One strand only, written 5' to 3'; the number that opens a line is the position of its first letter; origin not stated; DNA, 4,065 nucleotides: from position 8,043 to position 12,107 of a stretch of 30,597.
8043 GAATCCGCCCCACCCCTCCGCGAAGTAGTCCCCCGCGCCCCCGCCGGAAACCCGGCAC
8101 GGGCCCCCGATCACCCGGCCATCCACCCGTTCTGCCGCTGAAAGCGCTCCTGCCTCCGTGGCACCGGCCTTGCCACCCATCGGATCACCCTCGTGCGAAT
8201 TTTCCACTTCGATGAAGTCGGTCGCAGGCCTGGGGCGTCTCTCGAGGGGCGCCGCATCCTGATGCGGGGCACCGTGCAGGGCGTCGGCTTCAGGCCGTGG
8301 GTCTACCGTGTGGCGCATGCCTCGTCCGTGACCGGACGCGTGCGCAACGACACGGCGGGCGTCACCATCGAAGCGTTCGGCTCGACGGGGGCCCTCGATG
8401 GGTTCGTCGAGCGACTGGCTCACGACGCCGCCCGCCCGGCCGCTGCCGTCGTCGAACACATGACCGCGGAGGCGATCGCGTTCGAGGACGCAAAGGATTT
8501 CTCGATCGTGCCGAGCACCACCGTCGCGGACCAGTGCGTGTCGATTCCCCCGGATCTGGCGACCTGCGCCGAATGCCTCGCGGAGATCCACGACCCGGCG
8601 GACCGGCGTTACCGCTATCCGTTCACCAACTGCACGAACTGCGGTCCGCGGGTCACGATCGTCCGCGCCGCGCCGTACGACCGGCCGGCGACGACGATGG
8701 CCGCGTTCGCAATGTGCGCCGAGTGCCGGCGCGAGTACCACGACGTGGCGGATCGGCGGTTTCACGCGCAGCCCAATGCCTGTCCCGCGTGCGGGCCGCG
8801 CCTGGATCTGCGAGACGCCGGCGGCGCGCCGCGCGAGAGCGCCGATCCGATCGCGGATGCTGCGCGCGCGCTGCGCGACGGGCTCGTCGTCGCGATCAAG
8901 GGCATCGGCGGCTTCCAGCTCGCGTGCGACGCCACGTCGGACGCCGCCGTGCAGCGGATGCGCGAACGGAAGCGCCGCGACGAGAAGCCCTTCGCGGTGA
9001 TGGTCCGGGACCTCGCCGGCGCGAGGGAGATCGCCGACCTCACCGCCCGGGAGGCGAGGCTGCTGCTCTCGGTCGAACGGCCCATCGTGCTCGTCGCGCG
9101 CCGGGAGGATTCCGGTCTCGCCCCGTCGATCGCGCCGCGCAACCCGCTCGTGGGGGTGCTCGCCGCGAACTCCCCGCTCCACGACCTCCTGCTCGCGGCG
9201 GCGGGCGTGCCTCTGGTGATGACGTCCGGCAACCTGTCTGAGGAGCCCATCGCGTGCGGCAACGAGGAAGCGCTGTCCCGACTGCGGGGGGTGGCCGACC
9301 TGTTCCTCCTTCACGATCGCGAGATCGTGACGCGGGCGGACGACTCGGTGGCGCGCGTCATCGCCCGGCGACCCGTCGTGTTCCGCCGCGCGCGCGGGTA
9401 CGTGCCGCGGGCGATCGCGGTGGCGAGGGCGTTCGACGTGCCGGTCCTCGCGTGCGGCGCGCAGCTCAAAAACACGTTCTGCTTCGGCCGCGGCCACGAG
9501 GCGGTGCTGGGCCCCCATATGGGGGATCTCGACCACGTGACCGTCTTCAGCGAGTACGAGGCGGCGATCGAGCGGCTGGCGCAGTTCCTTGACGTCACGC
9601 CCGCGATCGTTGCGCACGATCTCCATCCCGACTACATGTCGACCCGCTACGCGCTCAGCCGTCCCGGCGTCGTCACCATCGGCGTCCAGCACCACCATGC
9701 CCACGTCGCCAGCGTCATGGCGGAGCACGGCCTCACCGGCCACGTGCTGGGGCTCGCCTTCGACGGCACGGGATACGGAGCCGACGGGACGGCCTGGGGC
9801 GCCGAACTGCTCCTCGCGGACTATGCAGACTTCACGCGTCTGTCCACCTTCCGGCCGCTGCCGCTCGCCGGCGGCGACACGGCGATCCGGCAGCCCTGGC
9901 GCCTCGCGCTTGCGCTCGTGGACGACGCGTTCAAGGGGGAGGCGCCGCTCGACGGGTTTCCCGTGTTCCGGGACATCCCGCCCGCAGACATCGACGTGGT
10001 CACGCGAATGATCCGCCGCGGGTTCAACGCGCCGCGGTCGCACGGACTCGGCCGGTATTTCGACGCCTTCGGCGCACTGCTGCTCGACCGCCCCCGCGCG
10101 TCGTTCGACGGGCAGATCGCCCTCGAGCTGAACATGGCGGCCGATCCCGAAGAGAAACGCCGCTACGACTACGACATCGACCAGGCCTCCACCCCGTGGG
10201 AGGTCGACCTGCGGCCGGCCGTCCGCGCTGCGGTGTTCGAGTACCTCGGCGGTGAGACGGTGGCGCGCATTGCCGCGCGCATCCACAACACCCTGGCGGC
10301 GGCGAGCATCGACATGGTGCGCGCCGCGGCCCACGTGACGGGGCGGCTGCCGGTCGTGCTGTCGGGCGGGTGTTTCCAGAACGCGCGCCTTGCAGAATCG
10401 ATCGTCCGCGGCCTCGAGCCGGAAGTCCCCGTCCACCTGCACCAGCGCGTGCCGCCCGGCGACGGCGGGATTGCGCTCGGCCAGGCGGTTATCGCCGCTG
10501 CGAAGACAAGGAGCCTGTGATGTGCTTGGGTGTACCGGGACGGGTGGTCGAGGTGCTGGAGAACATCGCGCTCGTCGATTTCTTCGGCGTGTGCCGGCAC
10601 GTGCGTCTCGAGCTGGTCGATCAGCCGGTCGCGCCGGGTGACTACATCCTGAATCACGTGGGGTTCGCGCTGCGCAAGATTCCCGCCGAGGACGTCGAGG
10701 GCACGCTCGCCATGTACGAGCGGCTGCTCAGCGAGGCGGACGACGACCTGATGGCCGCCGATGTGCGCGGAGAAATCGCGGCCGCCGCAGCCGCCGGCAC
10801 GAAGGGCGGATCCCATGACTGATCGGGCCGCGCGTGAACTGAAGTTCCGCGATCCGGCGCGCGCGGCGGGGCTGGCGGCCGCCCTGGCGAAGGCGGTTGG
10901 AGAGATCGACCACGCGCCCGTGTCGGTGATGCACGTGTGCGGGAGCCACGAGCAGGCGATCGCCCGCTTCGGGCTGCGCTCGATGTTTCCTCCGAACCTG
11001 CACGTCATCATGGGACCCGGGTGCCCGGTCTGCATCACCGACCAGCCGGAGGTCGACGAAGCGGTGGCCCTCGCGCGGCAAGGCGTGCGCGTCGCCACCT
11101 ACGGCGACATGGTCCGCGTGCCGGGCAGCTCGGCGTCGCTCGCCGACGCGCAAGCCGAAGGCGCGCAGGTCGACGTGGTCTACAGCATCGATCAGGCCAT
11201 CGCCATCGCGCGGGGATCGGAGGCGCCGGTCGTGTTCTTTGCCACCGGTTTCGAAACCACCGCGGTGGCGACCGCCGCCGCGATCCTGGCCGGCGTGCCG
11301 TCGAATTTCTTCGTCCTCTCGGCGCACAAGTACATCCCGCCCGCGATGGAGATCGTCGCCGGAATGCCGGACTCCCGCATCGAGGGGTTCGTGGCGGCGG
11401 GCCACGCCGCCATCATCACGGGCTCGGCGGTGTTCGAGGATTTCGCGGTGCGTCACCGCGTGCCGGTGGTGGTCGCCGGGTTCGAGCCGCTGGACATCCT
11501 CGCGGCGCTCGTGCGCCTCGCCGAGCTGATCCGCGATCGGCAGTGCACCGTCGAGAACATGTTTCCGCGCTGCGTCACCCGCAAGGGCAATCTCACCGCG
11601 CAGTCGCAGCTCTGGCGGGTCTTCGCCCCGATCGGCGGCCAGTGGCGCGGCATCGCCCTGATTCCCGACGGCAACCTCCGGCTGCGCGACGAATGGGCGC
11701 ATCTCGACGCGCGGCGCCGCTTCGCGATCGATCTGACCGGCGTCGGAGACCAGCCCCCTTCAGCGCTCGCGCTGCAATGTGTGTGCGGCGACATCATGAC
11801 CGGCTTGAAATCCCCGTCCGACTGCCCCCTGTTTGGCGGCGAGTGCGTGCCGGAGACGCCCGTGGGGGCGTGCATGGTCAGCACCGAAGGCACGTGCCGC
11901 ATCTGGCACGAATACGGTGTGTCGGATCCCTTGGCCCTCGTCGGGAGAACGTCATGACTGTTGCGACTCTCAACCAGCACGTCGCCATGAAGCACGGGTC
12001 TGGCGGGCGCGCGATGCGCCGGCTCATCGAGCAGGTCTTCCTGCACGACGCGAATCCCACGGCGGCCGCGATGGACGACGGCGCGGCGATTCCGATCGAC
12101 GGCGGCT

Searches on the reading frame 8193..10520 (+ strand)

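Call 6: search_protein_families(library=pfam, proteins=[window:8193-10520:+])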
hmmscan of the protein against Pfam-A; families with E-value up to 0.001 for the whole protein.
window:8193-10520:+ (775 aa): 5 families
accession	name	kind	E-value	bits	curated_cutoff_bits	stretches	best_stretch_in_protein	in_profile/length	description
PF22521.2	HypF_C_2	-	1.9e-67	228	27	1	520-764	1-241/241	Carbamoyltransferase, Kae1-like Domain, second subdomain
PF01300.24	Sua5_yciO_yrdC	-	4e-43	147.4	25.1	1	226-399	2-177/178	Telomere recombination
PF17788.7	HypF_C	-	1.8e-33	115.6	23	1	417-511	5-99/99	HypF Kae1-like domain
PF07503.17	zf-HYPF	-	3.7e-32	110.3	23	2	124-157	1-34/34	HypF finger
PF00708.24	Acylphosphatase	-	6.6e-16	58.8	22.5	1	21-105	2-85/85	Acylphosphatase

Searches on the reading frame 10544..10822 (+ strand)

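Call 6: search_protein_families(library=pfam, proteins=[window:10544-10822:+])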
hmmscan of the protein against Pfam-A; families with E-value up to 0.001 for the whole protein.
window:10544-10822:+ (92 aa): 1 family
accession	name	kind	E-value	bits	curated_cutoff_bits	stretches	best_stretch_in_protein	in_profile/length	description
PF01455.23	HupF_HypC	-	8.5e-15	55.1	28.5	1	2-57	10-64/65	HupF/HypC family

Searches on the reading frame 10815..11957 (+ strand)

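Call 6: search_protein_families(library=pfam, proteins=[window:10815-11957:+])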
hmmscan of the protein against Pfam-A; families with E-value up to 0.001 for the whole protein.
window:10815-11957:+ (380 aa): 1 family
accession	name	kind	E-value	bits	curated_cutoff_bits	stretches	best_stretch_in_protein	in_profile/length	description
PF01924.21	HypD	-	1.3e-122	409.8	25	1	23-368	5-351/351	Hydrogenase formation hypA family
